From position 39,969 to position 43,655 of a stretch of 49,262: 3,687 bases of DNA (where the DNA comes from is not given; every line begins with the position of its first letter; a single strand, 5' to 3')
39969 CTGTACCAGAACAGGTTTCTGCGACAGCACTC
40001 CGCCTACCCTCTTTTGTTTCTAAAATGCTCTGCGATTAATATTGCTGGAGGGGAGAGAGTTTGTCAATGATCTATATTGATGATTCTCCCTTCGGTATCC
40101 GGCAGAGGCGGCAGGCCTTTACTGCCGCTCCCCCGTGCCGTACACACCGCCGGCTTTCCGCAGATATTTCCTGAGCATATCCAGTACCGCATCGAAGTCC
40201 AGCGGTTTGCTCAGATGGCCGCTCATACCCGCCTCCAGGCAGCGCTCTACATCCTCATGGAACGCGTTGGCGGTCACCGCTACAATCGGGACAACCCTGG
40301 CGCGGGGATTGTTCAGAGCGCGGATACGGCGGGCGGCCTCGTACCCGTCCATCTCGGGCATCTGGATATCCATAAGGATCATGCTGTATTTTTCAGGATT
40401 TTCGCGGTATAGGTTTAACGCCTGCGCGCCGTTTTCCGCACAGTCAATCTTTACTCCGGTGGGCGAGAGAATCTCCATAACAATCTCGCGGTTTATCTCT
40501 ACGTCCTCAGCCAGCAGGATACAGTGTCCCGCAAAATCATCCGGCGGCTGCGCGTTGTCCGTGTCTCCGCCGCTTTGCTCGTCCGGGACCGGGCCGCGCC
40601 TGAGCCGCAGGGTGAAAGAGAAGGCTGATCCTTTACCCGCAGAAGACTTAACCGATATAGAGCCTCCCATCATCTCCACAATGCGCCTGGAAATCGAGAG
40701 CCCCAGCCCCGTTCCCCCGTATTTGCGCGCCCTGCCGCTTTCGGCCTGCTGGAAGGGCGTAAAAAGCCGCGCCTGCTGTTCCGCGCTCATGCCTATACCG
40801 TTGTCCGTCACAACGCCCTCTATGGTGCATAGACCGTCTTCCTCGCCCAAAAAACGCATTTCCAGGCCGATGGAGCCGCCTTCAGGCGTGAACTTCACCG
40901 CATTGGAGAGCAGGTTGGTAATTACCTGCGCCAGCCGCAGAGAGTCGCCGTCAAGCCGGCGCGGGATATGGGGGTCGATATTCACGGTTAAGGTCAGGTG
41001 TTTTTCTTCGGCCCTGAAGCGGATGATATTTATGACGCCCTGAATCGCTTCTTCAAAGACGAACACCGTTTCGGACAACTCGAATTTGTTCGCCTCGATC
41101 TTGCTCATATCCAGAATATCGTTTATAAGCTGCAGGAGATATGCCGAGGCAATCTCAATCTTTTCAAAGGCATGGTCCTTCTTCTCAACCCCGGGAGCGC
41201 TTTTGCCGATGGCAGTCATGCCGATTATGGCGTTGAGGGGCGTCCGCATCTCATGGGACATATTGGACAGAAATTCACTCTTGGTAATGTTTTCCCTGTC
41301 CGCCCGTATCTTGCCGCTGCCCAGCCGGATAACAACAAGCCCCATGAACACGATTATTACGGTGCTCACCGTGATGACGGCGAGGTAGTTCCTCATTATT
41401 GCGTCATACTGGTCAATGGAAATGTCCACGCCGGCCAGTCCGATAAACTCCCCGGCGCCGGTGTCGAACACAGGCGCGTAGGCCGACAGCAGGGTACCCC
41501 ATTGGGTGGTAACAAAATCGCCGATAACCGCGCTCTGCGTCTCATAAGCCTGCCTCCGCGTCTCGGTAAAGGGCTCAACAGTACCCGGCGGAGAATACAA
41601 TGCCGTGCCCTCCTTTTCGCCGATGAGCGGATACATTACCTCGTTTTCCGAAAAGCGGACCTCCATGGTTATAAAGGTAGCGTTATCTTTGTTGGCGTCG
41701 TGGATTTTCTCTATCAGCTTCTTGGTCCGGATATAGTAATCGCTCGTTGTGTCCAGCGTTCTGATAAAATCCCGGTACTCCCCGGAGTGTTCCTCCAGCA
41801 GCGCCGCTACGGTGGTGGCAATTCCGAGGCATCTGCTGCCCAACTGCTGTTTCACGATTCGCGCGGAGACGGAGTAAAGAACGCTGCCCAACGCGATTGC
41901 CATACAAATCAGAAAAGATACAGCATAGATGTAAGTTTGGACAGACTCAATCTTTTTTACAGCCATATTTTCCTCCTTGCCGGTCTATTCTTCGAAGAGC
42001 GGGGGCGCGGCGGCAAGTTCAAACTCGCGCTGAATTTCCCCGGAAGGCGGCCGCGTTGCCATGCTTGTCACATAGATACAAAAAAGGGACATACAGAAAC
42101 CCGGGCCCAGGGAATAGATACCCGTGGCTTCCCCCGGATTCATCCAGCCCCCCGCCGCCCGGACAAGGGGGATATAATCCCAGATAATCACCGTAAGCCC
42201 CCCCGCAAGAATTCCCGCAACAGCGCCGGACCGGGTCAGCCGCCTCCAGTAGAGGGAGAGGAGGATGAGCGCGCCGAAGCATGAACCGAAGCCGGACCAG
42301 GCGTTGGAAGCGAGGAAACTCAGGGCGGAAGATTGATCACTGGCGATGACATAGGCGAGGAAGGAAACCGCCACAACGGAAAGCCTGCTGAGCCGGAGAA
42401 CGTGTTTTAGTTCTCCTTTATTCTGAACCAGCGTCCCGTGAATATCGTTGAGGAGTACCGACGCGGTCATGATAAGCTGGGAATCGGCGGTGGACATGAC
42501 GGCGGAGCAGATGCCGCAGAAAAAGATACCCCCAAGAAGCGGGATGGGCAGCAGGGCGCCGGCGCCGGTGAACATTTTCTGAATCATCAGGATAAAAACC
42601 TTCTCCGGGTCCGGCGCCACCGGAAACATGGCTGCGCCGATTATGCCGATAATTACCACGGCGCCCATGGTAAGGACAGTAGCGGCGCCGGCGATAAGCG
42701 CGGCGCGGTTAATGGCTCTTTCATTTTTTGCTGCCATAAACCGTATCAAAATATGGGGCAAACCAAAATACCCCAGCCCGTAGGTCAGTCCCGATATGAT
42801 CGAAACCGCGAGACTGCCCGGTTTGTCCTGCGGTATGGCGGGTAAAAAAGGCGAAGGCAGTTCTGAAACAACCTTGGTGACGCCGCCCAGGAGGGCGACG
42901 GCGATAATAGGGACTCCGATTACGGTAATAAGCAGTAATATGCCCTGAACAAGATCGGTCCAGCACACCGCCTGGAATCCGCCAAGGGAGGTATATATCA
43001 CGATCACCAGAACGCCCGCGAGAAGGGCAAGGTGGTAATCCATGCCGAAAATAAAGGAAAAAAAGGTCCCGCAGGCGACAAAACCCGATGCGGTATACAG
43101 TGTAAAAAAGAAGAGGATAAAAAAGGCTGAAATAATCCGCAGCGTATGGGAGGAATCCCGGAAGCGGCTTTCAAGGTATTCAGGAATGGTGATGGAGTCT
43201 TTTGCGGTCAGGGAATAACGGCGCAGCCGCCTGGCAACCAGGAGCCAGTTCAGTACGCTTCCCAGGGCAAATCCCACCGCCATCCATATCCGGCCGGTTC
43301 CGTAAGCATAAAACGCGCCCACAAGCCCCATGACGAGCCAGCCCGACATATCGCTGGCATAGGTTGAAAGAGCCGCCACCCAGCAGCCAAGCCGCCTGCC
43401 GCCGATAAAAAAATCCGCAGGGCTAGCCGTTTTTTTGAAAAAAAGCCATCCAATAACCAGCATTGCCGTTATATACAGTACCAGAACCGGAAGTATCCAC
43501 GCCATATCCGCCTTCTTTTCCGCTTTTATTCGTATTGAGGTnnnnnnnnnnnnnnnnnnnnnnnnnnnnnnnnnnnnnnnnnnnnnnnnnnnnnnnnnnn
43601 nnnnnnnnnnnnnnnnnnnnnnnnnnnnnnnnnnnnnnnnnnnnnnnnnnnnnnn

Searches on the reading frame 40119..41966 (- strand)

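Call 51: search_protein_families(library=pfam, max_evalue=0.00001, proteins=[window:40119-41966:-])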
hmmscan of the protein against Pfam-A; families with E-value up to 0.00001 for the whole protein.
window:40119-41966:- (615 aa): 3 families
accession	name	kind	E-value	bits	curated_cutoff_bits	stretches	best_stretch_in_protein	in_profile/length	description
PF02518.31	HATPase_c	-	8e-31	107.2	26.4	1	340-456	1-110/111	Histidine kinase-, DNA gyrase B-, and HSP90-like ATPase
PF00072.30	Response_reg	-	3e-24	85.7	30.2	1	483-598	1-110/111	Response regulator receiver domain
PF00512.31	HisKA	-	1.9e-18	66.7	26.9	1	229-292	2-65/66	His Kinase A (phospho-acceptor) domain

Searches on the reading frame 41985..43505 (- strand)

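Call 51: search_protein_families(library=pfam, max_evalue=0.00001, proteins=[window:41985-43505:-])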
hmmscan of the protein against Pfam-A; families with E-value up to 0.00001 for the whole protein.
window:41985-43505:- (506 aa): 1 family
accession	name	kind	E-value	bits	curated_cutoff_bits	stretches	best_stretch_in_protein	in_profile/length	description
PF00474.23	SSF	-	3e-78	264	22.8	1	32-435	1-406/406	Sodium:solute symporter family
